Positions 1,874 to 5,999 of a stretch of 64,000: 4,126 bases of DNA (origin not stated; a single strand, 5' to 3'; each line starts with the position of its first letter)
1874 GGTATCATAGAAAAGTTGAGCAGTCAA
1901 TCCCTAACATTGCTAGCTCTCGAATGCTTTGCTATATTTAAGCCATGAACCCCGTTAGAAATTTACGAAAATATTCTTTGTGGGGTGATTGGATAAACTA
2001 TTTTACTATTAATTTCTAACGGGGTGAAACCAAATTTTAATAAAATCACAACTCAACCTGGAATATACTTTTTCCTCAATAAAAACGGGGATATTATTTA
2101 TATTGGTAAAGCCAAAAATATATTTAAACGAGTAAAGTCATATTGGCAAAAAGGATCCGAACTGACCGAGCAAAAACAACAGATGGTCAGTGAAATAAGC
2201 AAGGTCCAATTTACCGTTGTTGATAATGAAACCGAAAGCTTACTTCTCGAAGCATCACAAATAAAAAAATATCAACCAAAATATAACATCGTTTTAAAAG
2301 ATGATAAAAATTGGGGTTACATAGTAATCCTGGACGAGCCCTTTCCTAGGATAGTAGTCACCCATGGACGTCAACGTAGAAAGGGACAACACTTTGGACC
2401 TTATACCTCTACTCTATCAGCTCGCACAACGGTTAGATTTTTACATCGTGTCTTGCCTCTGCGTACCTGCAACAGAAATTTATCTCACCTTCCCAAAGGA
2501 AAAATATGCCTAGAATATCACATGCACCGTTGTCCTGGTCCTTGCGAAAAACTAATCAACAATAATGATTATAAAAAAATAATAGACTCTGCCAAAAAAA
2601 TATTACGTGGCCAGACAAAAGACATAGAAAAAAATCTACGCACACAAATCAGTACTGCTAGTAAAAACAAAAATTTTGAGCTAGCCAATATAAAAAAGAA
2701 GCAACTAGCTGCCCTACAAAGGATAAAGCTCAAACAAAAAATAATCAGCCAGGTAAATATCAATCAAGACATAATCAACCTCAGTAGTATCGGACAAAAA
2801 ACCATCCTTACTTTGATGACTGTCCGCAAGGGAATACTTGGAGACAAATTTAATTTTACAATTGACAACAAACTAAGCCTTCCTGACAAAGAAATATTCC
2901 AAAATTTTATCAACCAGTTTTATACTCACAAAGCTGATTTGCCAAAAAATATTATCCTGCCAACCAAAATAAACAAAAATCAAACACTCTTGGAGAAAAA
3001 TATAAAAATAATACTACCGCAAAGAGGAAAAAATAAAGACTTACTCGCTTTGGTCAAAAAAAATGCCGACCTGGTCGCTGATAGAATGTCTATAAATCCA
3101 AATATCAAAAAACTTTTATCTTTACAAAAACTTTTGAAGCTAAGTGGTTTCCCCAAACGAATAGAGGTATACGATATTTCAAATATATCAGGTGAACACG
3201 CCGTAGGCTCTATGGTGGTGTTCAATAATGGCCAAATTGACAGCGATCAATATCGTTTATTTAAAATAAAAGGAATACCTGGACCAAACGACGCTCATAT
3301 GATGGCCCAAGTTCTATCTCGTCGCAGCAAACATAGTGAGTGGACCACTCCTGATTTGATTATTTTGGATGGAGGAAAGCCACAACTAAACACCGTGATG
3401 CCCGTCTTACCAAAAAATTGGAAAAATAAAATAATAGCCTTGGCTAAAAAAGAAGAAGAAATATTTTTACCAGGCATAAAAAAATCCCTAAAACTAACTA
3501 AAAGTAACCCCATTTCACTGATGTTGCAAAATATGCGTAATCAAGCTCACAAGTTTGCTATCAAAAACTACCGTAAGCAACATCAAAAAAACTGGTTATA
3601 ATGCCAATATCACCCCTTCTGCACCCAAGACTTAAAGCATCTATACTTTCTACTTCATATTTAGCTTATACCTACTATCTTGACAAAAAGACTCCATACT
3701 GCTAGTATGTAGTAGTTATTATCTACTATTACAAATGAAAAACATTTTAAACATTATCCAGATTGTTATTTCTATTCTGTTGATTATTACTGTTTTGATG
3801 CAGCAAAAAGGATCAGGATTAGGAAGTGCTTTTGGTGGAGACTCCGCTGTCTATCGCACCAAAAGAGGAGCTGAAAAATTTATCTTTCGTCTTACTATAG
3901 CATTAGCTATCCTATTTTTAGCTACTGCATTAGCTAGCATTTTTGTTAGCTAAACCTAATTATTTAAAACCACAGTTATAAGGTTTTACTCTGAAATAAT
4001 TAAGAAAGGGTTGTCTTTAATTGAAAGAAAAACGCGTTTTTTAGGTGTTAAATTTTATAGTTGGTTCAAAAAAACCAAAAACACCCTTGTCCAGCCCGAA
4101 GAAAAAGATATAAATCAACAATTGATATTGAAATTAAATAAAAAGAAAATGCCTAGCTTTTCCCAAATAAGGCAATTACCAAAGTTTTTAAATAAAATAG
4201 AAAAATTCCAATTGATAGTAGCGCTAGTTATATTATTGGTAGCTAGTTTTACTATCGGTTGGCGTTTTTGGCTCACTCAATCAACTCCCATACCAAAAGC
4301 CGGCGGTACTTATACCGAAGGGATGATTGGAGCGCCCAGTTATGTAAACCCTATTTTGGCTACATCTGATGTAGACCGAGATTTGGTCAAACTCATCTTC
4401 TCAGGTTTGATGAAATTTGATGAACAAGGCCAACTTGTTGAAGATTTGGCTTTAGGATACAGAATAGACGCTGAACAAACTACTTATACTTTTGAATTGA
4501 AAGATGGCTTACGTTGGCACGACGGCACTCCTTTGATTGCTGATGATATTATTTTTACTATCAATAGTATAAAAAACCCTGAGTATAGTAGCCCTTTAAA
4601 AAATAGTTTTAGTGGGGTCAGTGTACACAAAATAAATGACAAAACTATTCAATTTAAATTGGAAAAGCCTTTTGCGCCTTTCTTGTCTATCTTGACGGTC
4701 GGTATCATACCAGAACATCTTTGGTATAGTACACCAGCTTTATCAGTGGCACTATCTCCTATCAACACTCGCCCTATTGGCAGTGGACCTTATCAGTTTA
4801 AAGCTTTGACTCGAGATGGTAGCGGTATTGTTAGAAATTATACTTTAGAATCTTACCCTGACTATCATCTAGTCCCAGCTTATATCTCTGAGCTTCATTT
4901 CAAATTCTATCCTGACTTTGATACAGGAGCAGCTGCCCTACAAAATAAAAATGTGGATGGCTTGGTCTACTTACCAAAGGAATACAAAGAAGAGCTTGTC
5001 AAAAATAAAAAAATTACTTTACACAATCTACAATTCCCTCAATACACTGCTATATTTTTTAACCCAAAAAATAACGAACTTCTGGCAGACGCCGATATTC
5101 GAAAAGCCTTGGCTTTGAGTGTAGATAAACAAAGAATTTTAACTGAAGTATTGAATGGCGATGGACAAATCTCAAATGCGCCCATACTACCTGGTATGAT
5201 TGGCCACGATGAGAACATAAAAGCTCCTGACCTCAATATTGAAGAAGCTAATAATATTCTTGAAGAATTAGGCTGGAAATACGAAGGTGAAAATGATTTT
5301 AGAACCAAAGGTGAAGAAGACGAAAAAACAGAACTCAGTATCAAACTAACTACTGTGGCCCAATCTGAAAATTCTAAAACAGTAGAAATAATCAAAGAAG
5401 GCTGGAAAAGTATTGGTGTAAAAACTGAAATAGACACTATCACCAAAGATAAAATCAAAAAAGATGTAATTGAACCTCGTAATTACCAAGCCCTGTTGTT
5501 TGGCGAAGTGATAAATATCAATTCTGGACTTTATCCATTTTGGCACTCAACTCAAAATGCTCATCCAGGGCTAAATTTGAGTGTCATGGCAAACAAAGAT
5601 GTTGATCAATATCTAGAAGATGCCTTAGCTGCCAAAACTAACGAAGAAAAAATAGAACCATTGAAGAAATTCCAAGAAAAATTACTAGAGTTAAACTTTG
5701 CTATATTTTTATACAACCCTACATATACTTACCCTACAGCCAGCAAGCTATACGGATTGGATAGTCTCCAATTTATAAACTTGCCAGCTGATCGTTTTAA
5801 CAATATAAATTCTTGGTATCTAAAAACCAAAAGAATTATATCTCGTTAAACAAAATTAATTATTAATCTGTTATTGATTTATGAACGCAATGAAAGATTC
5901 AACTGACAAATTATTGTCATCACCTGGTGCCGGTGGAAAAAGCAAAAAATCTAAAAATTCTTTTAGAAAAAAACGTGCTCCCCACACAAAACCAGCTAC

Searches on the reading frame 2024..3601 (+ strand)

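Call 9: search_protein_families(library=pfam, proteins=[window:2024-3601:+], max_evalue=0.001)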
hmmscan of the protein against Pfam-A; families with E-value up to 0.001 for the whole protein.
window:2024-3601:+ (525 aa): 3 families
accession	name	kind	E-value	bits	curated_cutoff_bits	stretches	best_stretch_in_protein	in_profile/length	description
PF08459.17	UvrC_RNaseH_dom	-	1.9e-43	148.5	22.3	1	368-513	1-159/159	UvrC RNAse H endonuclease domain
PF22920.2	UvrC_RNaseH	-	1.1e-20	74.1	24.3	1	247-352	1-113/116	UvrC Ribonuclease H-like domain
PF01541.30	GIY-YIG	-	1.5e-08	35.3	22.6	1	12-88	2-78/78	GIY-YIG catalytic domain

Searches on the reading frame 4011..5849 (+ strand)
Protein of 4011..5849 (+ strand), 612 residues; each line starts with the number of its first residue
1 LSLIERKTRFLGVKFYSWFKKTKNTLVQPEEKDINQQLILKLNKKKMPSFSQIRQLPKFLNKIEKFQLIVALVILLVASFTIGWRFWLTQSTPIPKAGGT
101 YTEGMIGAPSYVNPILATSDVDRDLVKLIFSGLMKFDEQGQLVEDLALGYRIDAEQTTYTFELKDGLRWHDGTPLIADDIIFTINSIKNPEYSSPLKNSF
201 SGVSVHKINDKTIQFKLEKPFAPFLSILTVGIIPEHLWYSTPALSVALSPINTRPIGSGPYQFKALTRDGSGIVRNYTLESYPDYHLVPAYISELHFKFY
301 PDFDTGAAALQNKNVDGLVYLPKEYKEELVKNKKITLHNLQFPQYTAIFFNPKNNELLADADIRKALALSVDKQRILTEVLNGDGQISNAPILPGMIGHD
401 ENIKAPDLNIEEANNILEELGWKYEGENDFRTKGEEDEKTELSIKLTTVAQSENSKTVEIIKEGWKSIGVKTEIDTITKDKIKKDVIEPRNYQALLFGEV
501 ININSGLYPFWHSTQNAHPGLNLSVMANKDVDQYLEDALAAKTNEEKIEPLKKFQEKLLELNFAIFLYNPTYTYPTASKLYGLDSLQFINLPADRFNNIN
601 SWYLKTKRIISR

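Call 9: search_protein_families(library=pfam, proteins=[window:4011-5849:+], max_evalue=0.001)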
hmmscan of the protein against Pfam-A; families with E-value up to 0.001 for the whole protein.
window:4011-5849:+ (612 aa): 1 family
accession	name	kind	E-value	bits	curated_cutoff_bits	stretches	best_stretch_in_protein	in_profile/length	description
PF00496.27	SBP_bac_5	-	2.8e-67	227.9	32.4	1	142-514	2-364/368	Bacterial extracellular solute-binding proteins, family 5 Middle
